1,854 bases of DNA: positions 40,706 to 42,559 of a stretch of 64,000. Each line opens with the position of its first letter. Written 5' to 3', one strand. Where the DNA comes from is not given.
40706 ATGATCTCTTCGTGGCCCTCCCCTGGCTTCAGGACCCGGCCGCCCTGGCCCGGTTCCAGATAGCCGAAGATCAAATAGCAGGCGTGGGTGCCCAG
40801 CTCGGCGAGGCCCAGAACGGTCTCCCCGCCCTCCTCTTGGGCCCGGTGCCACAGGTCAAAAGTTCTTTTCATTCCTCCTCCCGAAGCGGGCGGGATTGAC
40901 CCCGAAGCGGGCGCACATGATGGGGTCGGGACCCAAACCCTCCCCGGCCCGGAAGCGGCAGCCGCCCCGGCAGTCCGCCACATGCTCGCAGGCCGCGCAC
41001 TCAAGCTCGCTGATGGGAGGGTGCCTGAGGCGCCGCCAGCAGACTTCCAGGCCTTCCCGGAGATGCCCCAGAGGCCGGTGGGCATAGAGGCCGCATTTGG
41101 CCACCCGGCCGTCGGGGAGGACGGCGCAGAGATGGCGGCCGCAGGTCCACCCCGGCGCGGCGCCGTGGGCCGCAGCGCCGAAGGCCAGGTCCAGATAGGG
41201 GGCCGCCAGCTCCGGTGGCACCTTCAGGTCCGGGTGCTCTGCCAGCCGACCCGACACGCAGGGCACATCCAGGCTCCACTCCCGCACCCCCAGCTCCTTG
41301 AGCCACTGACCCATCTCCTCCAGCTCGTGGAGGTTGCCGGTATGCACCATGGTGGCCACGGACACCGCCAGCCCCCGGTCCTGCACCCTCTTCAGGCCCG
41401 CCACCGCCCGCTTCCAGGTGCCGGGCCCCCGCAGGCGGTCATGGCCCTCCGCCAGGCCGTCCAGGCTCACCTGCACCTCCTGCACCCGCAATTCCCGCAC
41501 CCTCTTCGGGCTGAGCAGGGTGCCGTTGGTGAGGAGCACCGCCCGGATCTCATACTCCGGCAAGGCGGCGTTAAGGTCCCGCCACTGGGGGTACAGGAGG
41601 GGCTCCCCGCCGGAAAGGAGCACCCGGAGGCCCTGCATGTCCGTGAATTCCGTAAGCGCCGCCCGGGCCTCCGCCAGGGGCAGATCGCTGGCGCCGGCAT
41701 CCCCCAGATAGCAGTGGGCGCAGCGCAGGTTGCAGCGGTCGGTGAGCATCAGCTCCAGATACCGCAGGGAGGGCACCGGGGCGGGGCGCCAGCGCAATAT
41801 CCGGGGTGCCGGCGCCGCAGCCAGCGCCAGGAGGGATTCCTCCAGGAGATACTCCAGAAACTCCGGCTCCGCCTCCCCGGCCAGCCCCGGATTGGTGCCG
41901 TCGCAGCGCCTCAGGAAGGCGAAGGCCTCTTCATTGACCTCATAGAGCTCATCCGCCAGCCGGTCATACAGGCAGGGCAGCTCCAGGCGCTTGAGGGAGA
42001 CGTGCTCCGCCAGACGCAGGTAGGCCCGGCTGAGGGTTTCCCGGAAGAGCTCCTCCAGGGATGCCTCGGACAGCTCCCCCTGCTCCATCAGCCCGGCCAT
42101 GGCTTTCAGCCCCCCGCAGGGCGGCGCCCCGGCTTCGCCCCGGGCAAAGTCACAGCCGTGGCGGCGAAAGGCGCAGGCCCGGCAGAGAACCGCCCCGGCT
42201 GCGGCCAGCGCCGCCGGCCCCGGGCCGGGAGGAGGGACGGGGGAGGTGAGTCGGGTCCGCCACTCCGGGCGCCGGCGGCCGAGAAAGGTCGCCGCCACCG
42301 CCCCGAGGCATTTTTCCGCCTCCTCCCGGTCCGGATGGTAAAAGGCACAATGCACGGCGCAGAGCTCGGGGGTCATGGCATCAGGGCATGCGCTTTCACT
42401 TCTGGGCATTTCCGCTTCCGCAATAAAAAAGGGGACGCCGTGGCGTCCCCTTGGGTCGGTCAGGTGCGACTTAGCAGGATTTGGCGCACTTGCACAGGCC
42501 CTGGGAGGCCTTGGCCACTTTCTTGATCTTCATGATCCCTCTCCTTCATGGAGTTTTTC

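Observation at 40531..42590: Candidate undescribed RiPP/cofactor locus: autonomous 20-codon Cys-rich ORF, terminator, radical SAM/SPASM maturase and cupin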

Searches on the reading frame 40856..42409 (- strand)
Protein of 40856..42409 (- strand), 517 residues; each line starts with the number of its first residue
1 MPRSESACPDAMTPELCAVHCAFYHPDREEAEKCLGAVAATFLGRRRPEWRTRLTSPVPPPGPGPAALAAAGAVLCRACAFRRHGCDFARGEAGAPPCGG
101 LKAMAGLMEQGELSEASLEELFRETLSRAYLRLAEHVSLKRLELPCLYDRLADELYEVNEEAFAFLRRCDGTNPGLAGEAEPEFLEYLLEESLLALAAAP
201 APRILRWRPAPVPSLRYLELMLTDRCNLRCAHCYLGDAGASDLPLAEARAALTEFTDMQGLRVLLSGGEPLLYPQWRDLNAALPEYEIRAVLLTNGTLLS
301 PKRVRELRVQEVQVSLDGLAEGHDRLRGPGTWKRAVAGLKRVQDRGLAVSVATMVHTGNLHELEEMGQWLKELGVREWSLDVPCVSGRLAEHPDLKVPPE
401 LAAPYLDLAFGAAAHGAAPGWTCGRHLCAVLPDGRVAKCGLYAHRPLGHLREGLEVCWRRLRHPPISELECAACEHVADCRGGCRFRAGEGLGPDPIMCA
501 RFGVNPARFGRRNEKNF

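Call 6: search_protein_families(library=ncbifam, proteins=[window:40856-42409:-], max_evalue=1)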
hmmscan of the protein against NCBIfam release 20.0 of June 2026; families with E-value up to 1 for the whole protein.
window:40856-42409:- (517 aa): 77 families (the best 25 are shown)
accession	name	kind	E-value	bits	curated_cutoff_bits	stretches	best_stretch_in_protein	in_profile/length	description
TIGR04347.1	pseudo_SAM_Halo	equivalog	2.9e-27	95.9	525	1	222-380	44-209/390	TIGR04347 family pseudo-SAM/SPASM protein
TIGR04250.1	SCM_rSAM_ScmE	equivalog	1.2e-26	93.5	400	1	216-381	3-177/358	SynChlorMet cassette radical SAM/SPASM protein ScmE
TIGR04545.1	rSAM_ahbD_hemeb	equivalog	1.5e-25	90.4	500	1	222-397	6-189/339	heme b synthase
TIGR04055.1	rSAM_NirJ2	equivalog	1.8e-24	86.9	500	1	223-375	7-166/326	putative heme d1 biosynthesis radical SAM protein NirJ2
TIGR04051.1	rSAM_NirJ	equivalog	3.2e-23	82.3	515.45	1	222-393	8-186/354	heme d1 biosynthesis radical SAM protein NirJ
TIGR04054.1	rSAM_NirJ1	equivalog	4.9e-23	81.4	650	1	222-374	42-201/387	putative heme d1 biosynthesis radical SAM protein NirJ1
TIGR04546.1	rSAM_ahbC_deAc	equivalog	5.2e-23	81.5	650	1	222-375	45-205/390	12,18-didecarboxysiroheme deacetylase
TIGR03962.1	mycofact_rSAM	equivalog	9.3e-22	77.6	265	2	221-374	17-177/339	mycofactocin radical SAM maturase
NF049973.1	radical_Rv1681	equivalog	1.7e-21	76.5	380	1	225-377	81-241/326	Rv1681 family radical SAM protein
TIGR04133.1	rSAM_w_lipo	hypoth_equivalog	4.6e-21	75.1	425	1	214-399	22-218/350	TIGR04133 family radical SAM/SPASM protein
NF045574.1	sacti_mat_StsB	exception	9e-21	74.2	625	1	213-378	93-264/466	StsB family radical SAM/SPASM domain sactipeptide maturase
TIGR03913.1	rad_SAM_trio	equivalog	9.6e-21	73.7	591.75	1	222-399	25-208/477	GDL motif peptide-associated radical SAM/SPASM maturase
TIGR04103.1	rSAM_nif11_3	equivalog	1.9e-20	72.9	725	1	220-400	9-196/412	nif11-class peptide radical SAM maturase 3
NF050035.1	rSAM_WgK_link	exception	4e-20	72.1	650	1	218-391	11-192/367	radical SAM/SPASM peptide maturase WgkB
TIGR04053.2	TIGR04053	equivalog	1.2e-19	70.8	395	1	222-393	14-196/366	TIGR04053 family radical SAM/SPASM domain-containing protein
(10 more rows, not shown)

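Call 7: search_protein_families(library=pfam, proteins=[window:40856-42409:-], max_evalue=1)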
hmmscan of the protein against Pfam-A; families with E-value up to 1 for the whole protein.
window:40856-42409:- (517 aa): 1 family
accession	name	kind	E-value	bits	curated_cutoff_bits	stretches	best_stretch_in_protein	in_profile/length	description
PF04055.27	Radical_SAM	-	9.9e-20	71.8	29.5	1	222-369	3-165/166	Radical SAM superfamily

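Call 9: find_homologous_proteins(query=window:40856-42409:-)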
Query window:40856-42409:- (517 aa): 1117 proteins with E <= 0.001 among 8000 candidates; the best 120 are listed.
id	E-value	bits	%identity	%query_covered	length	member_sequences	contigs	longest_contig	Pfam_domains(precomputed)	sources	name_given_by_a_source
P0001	0.0e+0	1164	100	98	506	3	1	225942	PF04055.28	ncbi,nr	ncbi:MAG: radical SAM protein [Syntrophobacterales bacterium]|nr:radical SAM protein [Syntrophobacte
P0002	7.4e-276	934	80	98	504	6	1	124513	PF04055.28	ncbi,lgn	ncbi:MAG: radical SAM protein [Desulfobaccales bacterium]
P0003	5.3e-266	902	79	98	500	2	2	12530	PF04055.28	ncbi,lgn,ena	-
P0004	1.2e-257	874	77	98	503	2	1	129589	PF04055.28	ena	-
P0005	5.7e-193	661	60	97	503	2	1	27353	PF04055.28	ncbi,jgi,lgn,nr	ncbi:MAG: radical SAM protein [Deltaproteobacteria bacterium]|nr:radical SAM protein [Deltaproteobac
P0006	3.7e-189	648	60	95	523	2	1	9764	PF04055.28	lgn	-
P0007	2.9e-188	645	59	95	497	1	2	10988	PF04055.28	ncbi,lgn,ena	-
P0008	5.5e-188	644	60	96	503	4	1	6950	PF04055.28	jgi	jgi:radical SAM protein with 4Fe4S-binding SPASM domain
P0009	1.9e-187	642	59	96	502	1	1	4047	PF04055.28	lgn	-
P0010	1.1e-186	640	58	95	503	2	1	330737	PF04055.28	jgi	-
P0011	5.0e-186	638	58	96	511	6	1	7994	PF04055.28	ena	-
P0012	3.2e-185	635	58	97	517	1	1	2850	PF04055.28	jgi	jgi:radical SAM protein with 4Fe4S-binding SPASM domain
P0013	1.3e-184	633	56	97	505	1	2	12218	PF04055.28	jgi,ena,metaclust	metaclust:\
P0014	3.3e-184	632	59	96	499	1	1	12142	PF04055.28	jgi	jgi:radical SAM protein with 4Fe4S-binding SPASM domain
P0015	5.3e-184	631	57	96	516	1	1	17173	PF04055.28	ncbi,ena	-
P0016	7.2e-183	627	57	97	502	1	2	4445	PF04055.28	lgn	-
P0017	9.1e-183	627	57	97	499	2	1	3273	PF04055.28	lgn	-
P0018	1.2e-182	626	54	97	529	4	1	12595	PF04055.28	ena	-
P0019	8.6e-182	624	58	95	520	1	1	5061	PF04055.28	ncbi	-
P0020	8.8e-182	624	56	97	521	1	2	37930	PF04055.28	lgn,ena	-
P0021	1.5e-181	623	55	97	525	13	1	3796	PF04055.28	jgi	jgi:radical SAM protein with 4Fe4S-binding SPASM domain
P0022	1.8e-181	623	55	96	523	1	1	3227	PF04055.28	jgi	jgi:radical SAM protein with 4Fe4S-binding SPASM domain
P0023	1.9e-181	623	57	96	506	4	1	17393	PF04055.28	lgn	-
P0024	2.5e-181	622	56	97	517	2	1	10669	PF04055.28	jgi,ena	-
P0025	2.6e-181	622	57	97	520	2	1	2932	PF04055.28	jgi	jgi:radical SAM protein with 4Fe4S-binding SPASM domain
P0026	3.2e-181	622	56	97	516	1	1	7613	PF04055.28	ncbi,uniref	ncbi:MAG: radical SAM protein [Desulfobacca sp.]|uniref:radical SAM protein n=1 Tax=Desulfobacca sp.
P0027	5.2e-181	621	59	96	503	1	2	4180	PF04055.28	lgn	-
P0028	1.6e-180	619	57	96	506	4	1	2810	PF04055.28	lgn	-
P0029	8.3e-180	617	61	84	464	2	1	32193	PF04055.28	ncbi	-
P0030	1.1e-179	617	56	97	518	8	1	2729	PF04055.28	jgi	jgi:radical SAM protein with 4Fe4S-binding SPASM domain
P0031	5.9e-178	611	55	98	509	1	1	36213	PF04055.28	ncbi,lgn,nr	ncbi:MAG: radical SAM protein [Desulfobacca sp.]|nr:radical SAM protein [Desulfobacca sp.]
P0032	6.0e-178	611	55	96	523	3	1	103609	PF04055.28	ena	-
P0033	6.4e-177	608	52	97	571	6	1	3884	PF04055.28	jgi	jgi:radical SAM protein with 4Fe4S-binding SPASM domain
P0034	2.6e-172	592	53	97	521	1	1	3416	PF04055.28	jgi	jgi:radical SAM protein with 4Fe4S-binding SPASM domain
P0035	4.3e-167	575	55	96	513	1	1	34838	PF04055.28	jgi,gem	-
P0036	2.2e-160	553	61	78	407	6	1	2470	PF04055.28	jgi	jgi:radical SAM protein with 4Fe4S-binding SPASM domain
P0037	5.8e-137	476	48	94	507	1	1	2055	PF04055.28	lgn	-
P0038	1.6e-135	471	46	97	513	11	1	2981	PF04055.28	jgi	jgi:radical SAM protein with 4Fe4S-binding SPASM domain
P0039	2.4e-135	470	47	94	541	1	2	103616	PF04055.28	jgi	jgi:radical SAM protein with 4Fe4S-binding SPASM domain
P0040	2.9e-135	470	46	95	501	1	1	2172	PF04055.28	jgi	-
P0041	7.8e-135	469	45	96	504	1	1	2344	PF04055.28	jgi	jgi:radical SAM protein with 4Fe4S-binding SPASM domain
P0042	2.1e-133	464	44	96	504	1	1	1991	PF04055.28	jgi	jgi:radical SAM protein with 4Fe4S-binding SPASM domain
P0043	3.3e-133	463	45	95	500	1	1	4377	PF04055.28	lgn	-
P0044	9.0e-133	462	46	96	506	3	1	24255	PF04055.28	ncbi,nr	ncbi:MAG: radical SAM protein [Thermodesulfobacteriota bacterium]|nr:radical SAM protein [Thermodesu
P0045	2.6e-132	460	44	95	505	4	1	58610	PF04055.28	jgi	jgi:radical SAM protein with 4Fe4S-binding SPASM domain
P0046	3.8e-132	460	46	94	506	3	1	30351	PF04055.28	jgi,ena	-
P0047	1.2e-131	458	44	95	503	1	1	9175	PF04055.28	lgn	-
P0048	2.3e-131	457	44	96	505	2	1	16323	PF04055.28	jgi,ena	-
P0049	3.6e-131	457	45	94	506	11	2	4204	PF04055.28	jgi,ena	-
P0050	3.7e-131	457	47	95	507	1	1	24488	PF04055.28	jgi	jgi:radical SAM protein with 4Fe4S-binding SPASM domain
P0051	6.8e-131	456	50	84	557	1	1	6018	PF04055.28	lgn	-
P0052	9.8e-131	455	46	95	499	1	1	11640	PF04055.28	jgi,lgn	jgi:radical SAM protein with 4Fe4S-binding SPASM domain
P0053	1.1e-130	455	47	94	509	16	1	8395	PF04055.28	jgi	jgi:radical SAM protein with 4Fe4S-binding SPASM domain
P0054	1.3e-130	455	43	95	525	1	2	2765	PF04055.28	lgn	-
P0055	2.0e-130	454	45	94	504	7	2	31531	PF04055.28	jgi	jgi:radical SAM protein with 4Fe4S-binding SPASM domain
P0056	2.8e-130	454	46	95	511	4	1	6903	PF04055.28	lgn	-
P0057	4.3e-130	453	45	95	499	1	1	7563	PF04055.28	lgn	-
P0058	1.1e-129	452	43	96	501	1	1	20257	PF04055.28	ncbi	-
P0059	1.1e-129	452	43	95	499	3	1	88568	PF04055.28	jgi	jgi:radical SAM protein with 4Fe4S-binding SPASM domain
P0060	1.3e-129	451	45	95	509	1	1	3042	PF04055.28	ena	-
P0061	5.1e-129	449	55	73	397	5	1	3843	PF04055.28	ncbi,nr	ncbi:MAG: radical SAM protein [Deltaproteobacteria bacterium]|nr:radical SAM protein [Deltaproteobac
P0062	4.2e-128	446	46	95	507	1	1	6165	PF04055.28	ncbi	-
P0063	1.2e-127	445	51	77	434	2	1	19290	PF04055.28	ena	-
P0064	1.3e-127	445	44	95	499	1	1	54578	PF04055.28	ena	-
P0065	2.1e-127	444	45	95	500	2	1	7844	PF04055.28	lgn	-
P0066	2.8e-127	444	43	94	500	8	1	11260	PF04055.28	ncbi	-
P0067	1.7e-126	441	45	96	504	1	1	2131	PF04055.28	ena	-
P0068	3.0e-126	440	51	73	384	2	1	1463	PF04055.28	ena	-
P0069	3.7e-126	440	51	73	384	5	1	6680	PF04055.28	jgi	jgi:radical SAM protein with 4Fe4S-binding SPASM domain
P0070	4.4e-126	440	53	72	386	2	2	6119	PF04055.28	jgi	-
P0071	6.9e-126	439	43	94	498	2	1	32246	PF04055.28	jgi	-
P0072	1.6e-125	438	44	94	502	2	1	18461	PF04055.28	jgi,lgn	-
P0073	2.2e-125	437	44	94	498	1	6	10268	PF04055.28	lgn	-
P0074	4.8e-125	436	43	96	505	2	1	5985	PF04055.28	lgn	-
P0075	6.8e-125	436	44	94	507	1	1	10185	PF04055.28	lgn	-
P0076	7.7e-125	436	51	73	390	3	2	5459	PF04055.28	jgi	-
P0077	3.1e-124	434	44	94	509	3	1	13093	PF04055.28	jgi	-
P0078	3.7e-124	433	43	95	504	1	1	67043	PF04055.28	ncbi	-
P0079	3.7e-124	433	43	94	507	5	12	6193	PF04055.28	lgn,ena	-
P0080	9.0e-124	432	43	95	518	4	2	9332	PF04055.28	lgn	-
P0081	1.7e-123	431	51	73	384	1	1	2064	PF04055.28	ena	-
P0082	1.9e-123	431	51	73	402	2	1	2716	PF04055.28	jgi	jgi:radical SAM protein with 4Fe4S-binding SPASM domain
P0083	2.4e-123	431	50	72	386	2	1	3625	PF04055.28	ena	-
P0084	2.6e-123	431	45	96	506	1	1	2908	PF04055.28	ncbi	ncbi:MAG: radical SAM protein [Pseudomonadota bacterium]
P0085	6.0e-123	429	43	94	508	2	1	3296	PF04055.28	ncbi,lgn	-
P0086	7.6e-123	429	49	80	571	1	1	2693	PF04055.28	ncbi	-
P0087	2.0e-122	428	52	73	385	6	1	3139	PF04055.28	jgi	-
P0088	2.3e-122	428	43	94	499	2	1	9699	PF04055.28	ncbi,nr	ncbi:MAG: hypothetical protein QG577_1155 [Thermodesulfobacteriota bacterium]|nr:hypothetical protei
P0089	5.2e-122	426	42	94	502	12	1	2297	PF04055.28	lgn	-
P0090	5.6e-122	426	43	95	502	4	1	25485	PF04055.28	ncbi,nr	ncbi:MAG: radical SAM protein [Deltaproteobacteria bacterium]|nr:radical SAM protein [Deltaproteobac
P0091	5.7e-122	426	43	94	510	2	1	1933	PF04055.28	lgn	-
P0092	5.9e-122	426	52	73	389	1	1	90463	PF04055.28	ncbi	-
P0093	1.1e-121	425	41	96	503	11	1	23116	PF04055.28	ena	-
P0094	1.2e-121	425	47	83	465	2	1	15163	PF04055.28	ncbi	-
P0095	2.1e-121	424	47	83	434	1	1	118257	PF04055.28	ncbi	ncbi:MAG: radical SAM protein [Thermodesulfobacteriota bacterium]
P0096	1.6e-120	421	44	94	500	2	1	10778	PF04055.28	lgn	-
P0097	1.6e-120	421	42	94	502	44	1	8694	PF04055.28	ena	-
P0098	1.9e-120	421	53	75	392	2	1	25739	PF04055.28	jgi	-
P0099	2.1e-120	421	53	73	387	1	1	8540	PF04055.28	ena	-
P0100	2.6e-120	421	49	73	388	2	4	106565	PF04055.28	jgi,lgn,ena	-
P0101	2.5e-119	417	40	95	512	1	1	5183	PF04055.28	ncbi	-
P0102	3.8e-119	417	54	73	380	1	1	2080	PF04055.28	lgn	-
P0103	4.0e-119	417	43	94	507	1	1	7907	PF04055.28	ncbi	-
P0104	5.1e-119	416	47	84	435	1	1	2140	PF04055.28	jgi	-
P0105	1.6e-118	415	48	74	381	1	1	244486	PF04055.28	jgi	jgi:radical SAM protein with 4Fe4S-binding SPASM domain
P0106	3.0e-118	414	50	69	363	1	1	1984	PF04055.28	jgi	jgi:radical SAM protein with 4Fe4S-binding SPASM domain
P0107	4.4e-118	413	52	72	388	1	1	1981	PF04055.28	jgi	jgi:radical SAM protein with 4Fe4S-binding SPASM domain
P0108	5.0e-118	413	40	94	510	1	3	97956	PF04055.28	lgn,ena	-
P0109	5.7e-118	413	53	73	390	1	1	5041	PF04055.28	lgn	-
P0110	5.8e-118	413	50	73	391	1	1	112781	PF04055.28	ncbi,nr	ncbi:MAG: radical SAM protein [Desulfobacterota bacterium]|nr:radical SAM protein [Thermodesulfobact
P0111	6.5e-118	413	54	73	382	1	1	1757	PF04055.28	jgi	jgi:radical SAM protein with 4Fe4S-binding SPASM domain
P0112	1.4e-117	412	52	74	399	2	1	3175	PF04055.28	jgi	jgi:radical SAM protein with 4Fe4S-binding SPASM domain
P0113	2.3e-117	411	51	75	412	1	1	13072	PF04055.28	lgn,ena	-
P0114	3.2e-117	411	49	74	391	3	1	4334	PF04055.28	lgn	-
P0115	5.5e-117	410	53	73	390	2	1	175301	PF04055.28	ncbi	ncbi:MAG: radical SAM protein [Thermodesulfobacteriota bacterium]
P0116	6.4e-117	410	49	71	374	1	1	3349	PF04055.28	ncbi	-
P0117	6.5e-117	410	53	73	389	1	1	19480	PF04055.28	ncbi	-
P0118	7.4e-117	409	44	95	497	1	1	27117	PF04055.28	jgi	jgi:radical SAM protein with 4Fe4S-binding SPASM domain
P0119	7.6e-117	409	48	73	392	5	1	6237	PF04055.28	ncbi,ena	-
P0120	1.2e-116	409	53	74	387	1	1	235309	PF04055.28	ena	-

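Call 11: find_encoding_contigs(protein=P0002, flank=5000, max_places=2)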
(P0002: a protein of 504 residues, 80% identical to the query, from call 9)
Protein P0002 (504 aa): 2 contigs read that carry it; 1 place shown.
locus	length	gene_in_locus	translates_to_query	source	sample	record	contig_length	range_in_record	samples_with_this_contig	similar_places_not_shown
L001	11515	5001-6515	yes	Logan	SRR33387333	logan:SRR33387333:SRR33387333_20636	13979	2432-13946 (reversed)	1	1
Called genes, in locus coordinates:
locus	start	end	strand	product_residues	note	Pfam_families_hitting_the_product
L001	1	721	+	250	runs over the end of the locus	?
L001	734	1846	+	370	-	PF13183:Fer4_8 (weak), PF13187:Fer4_9 (weak), PF27541:CitB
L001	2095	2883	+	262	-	PF03692:CxxCxxCC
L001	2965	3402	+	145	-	PF13380:CoA_binding_2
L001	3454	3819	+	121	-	PF21784:Bflower, PF21785:Bflower_2 (faint)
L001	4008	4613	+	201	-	-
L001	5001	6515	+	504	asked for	PF04055:Radical_SAM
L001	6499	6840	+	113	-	PF07883:Cupin_2 (weak)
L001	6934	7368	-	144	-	PF18905:DUF5661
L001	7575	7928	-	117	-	PF21840:DUF6899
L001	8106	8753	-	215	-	PF00596:Aldolase_II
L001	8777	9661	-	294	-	PF01418:HTH_6, PF01380:SIS, PF13580:SIS_2 (weak)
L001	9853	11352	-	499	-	PF01743:PolyA_pol, PF12627:PolyA_pol_RNAbd, PF01966:HD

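Call 12: find_encoding_contigs(protein=P0010, flank=5000, max_places=2)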
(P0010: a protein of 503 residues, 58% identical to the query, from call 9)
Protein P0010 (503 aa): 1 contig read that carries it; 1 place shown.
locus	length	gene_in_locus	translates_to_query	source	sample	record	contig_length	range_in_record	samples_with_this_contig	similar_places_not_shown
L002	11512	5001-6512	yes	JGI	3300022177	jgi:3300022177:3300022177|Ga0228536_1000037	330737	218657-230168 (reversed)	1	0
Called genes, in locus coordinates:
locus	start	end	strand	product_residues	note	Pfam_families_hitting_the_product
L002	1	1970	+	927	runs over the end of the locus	PF01590:GAF, PF13185:GAF_2, PF13492:GAF_3, PF00989:PAS (faint), PF13188:PAS_8 (faint), PF13426:PAS_9, PF02518:HATPase_c (weak), PF00072:Response_reg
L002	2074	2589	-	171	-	PF00578:AhpC-TSA, PF08534:Redoxin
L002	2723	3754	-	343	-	-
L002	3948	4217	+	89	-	-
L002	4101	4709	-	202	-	PF13489:Methyltransf_23, PF01135:PCMT, PF01209:Ubie_methyltran, PF06325:PrmA, PF13847:Methyltransf_31, PF08241:Methyltransf_11, PF08242:Methyltransf_12, PF13649:Methyltransf_25, +1 more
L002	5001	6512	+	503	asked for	PF04055:Radical_SAM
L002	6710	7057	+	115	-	PF07883:Cupin_2 (weak)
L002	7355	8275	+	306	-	PF01758:SBF (weak)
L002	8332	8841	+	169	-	PF13668:Ferritin_2 (faint), PF02915:Rubrerythrin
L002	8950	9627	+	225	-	PF13557:Phenol_MetA_deg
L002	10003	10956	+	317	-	PF13793:Pribosyltran_N, PF00156:Pribosyltran, PF14572:Pribosyl_synth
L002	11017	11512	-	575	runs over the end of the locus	PF19830:DUF6311 (weak)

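Call 18: find_related_loci(query=A1, collection=genome_contigs, flank=4000)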
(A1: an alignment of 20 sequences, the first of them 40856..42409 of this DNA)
Query A1 (517 aa) in genome_contigs; peptide patterns used: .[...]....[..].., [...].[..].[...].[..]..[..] (x = any residue, [..] = any of these).
599 stretches matched a pattern (row limit reached: there are more); 449 encode a relative of the query (tblastn E <= 1e-3); the best 80 are kept; 80 distinct loci.
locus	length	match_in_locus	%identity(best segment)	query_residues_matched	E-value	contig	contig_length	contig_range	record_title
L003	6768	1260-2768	79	9-517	0e+0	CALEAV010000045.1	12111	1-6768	MAG: uncultured bacterium isolate R1_Bin_MAXBIN__089_1 genome assembly, contig: c_000000753996, whole genome shotgun seq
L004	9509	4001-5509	60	12-511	4e-178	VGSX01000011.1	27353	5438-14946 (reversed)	MAG: Deltaproteobacteria bacterium isolate K_DeepCast_300m_m2_247 K_DeepCast_300m_m2_247_Ga0194111_10001656, whole genom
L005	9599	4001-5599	55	16-511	1e-175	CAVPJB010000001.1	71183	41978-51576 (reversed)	MAG: uncultured delta proteobacterium isolate MFD00032.bin.2.1 genome assembly, contig: contig_102450, whole genome shot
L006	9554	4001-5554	55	16-511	1e-174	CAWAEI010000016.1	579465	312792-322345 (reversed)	MAG: uncultured delta proteobacterium isolate MFD00905.bin.1.58 genome assembly, contig: contig_41108, whole genome shot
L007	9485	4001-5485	59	12-504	1e-172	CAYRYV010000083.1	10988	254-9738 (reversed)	MAG TPA_asm: uncultured Desulfobacterales bacterium isolate binchicken_co168_3 genome assembly, contig: NODE_10093_lengt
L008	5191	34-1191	64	126-511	2e-158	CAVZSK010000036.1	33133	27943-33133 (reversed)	MAG: uncultured delta proteobacterium isolate MFD00905.bin.2.152 genome assembly, contig: contig_56327, whole genome sho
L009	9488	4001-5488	46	10-505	2e-135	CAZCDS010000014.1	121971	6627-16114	MAG TPA_asm: uncultured Syntrophaceae bacterium isolate SRP323688_co1_111 genome assembly, contig: NODE_299_length_12197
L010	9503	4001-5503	41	16-516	2e-135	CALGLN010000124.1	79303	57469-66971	MAG TPA_asm: uncultured Desulfomonile sp. isolate SRR3330210_bin.136_CONCOCT_v1.1_MAG genome assembly, contig: ERZ724080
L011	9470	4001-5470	43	16-505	6e-134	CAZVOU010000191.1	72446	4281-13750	MAG TPA_asm: uncultured Syntrophaceae bacterium isolate binchicken_co229_43 genome assembly, contig: k141_1705672, whole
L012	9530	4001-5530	57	16-511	1e-178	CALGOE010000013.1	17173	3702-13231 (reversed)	MAG: uncultured Desulfobacca sp. isolate N1_Bin_Bin_94_1 genome assembly, contig: c_000003543871, whole genome shotgun s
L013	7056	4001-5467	46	16-502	6e-133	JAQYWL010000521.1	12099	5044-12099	MAG: Desulfobacteria bacterium isolate Co_bin7 Co_bin7_c_000003370719, whole genome shotgun sequence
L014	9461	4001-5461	45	16-503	7e-132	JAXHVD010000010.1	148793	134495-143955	MAG: Thermodesulfobacteriota bacterium isolate MAG68_tar_biofilm MAG68_10, whole genome shotgun sequence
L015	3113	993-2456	45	16-504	6e-137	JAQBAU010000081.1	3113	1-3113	MAG: Desulfobacterales bacterium isolate MAG_328_bin-12 328_bin-12_ctg-081, whole genome shotgun sequence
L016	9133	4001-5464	44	16-503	3e-131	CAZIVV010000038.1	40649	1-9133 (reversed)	MAG TPA_asm: uncultured Desulfomonile sp. isolate binchicken_co229_27 genome assembly, contig: k141_1198024, whole genom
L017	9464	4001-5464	45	16-503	1e-130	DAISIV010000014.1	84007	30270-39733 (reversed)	MAG TPA_asm: Deltaproteobacteria bacterium isolate CTOTU7678 NODE_613_length_84007_cov_9.455236, whole genome shotgun se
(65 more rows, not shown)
